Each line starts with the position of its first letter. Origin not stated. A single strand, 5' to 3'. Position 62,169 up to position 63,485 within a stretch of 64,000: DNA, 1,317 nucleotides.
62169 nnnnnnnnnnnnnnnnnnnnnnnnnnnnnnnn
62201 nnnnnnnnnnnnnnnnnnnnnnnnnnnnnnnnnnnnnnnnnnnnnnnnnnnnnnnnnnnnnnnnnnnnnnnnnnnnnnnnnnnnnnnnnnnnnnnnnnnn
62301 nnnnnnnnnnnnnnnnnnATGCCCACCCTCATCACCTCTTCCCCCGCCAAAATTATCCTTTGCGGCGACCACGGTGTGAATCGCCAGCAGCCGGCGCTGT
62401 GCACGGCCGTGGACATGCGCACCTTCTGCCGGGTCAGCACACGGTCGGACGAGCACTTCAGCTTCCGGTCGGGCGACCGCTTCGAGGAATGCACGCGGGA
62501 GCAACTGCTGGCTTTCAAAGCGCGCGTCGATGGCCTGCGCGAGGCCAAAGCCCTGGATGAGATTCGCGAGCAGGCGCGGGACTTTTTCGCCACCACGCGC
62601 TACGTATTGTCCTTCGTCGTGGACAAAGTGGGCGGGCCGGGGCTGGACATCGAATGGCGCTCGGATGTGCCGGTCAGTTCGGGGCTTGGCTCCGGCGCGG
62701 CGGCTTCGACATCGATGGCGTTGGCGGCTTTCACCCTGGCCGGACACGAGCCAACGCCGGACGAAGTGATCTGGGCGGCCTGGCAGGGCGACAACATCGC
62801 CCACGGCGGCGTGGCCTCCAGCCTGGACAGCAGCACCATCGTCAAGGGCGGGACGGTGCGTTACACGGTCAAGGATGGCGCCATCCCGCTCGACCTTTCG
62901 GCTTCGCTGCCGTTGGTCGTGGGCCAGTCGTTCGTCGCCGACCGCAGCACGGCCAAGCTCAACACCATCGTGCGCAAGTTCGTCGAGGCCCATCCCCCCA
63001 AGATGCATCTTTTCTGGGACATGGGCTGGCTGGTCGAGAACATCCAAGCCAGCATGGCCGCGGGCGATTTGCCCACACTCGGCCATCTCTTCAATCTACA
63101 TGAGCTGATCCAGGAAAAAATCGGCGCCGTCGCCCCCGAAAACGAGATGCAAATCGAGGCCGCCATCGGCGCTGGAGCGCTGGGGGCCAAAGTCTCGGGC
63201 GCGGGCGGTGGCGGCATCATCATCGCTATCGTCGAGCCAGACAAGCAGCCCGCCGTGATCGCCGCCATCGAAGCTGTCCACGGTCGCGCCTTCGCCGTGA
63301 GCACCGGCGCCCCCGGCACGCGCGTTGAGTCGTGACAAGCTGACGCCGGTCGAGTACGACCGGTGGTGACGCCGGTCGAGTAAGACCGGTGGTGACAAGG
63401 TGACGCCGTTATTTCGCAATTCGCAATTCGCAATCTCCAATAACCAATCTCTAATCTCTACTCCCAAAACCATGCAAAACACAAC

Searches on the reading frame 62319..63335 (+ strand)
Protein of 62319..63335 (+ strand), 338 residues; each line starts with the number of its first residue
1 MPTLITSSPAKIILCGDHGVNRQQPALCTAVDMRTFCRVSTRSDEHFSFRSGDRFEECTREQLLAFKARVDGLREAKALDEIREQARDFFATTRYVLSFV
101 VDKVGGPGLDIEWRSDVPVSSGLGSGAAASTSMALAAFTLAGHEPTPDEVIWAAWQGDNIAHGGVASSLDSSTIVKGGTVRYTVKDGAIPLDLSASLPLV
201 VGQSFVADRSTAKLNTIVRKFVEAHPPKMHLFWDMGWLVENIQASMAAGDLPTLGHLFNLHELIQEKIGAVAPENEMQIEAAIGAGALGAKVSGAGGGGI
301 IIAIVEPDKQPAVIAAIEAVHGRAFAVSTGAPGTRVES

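Call 4: search_protein_families(library=pfam, proteins=[window:62319-63335:+], max_evalue=1)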
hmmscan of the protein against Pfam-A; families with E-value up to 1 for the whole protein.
window:62319-63335:+ (338 aa): 3 families
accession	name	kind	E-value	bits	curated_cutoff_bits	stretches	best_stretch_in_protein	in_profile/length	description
PF00288.32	GHMP_kinases_N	-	4.1e-11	43.4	22.3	1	96-178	6-87/87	GHMP kinases N terminal domain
PF08544.19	GHMP_kinases_C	-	1.1e-10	42.2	21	1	245-318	4-80/85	GHMP kinases C terminal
PF22700.2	MVD-like_N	-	0.0041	17.2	27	1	76-157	66-131/157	Diphosphomevalonate decarboxylase-like N-terminal domain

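Call 8: search_protein_families(library=ncbifam, proteins=[window:62319-63335:+], max_evalue=0.1)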
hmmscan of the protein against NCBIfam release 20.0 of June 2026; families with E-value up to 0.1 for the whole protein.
window:62319-63335:+ (338 aa): 14 families
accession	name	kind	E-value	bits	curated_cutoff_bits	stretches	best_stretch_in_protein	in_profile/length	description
TIGR00549.1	mevalon_kin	equivalog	3.1e-43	148.2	163.05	1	8-303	1-275/276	mevalonate kinase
NF003036.0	PRK03926.1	equivalog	2.2e-41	141.9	403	1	5-337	3-299/302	mevalonate kinase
TIGR00131.1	gal_kin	equivalog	9.4e-12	44.5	226.65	2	2-137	16-138/388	galactokinase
NF003006.0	PRK03817.1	equivalog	3.5e-11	42.7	443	1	239-327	246-335/352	galactokinase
NF001816.0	PRK00555.1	equivalog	2.1e-10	40.1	509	1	238-319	256-338/363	galactokinase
NF002288.1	PRK01212.1-4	equivalog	3.1e-10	39.6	194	1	108-320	76-281/303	homoserine kinase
NF003705.0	PRK05322.1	equivalog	3.6e-08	32.5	385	1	243-318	285-362/388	galactokinase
NF049969.1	GlMnHpPKinHddA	equivalog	6.5e-06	25.8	600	1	276-324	275-323/338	D-glycero-D-manno-heptose 7-phosphate kinase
NF003472.0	PRK05101.1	equivalog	7.8e-06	25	499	1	246-320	282-359/382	galactokinase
NF009948.0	PRK13412.1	equivalog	1.7e-05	22.8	721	1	214-309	843-938/974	bifunctional fucokinase/fucose-1-phosphate guanylyltransferase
TIGR01920.1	Shik_kin_archae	equivalog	1.9e-05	24.2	126.85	1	67-144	26-105/266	shikimate kinase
TIGR00191.1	thrB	equivalog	7.5e-05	21.7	168.25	1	106-150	78-122/304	homoserine kinase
NF002870.0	PRK03188.1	equivalog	0.0016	17.2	286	1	240-335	209-303/310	4-(cytidine 5'-diphospho)-2-C-methyl-D-erythritol kinase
TIGR00144.1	beta_RFAP_syn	subfamily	0.0062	15.8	113.5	1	99-179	73-152/325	beta-ribofuranosylaminobenzene 5'-phosphate synthase family protein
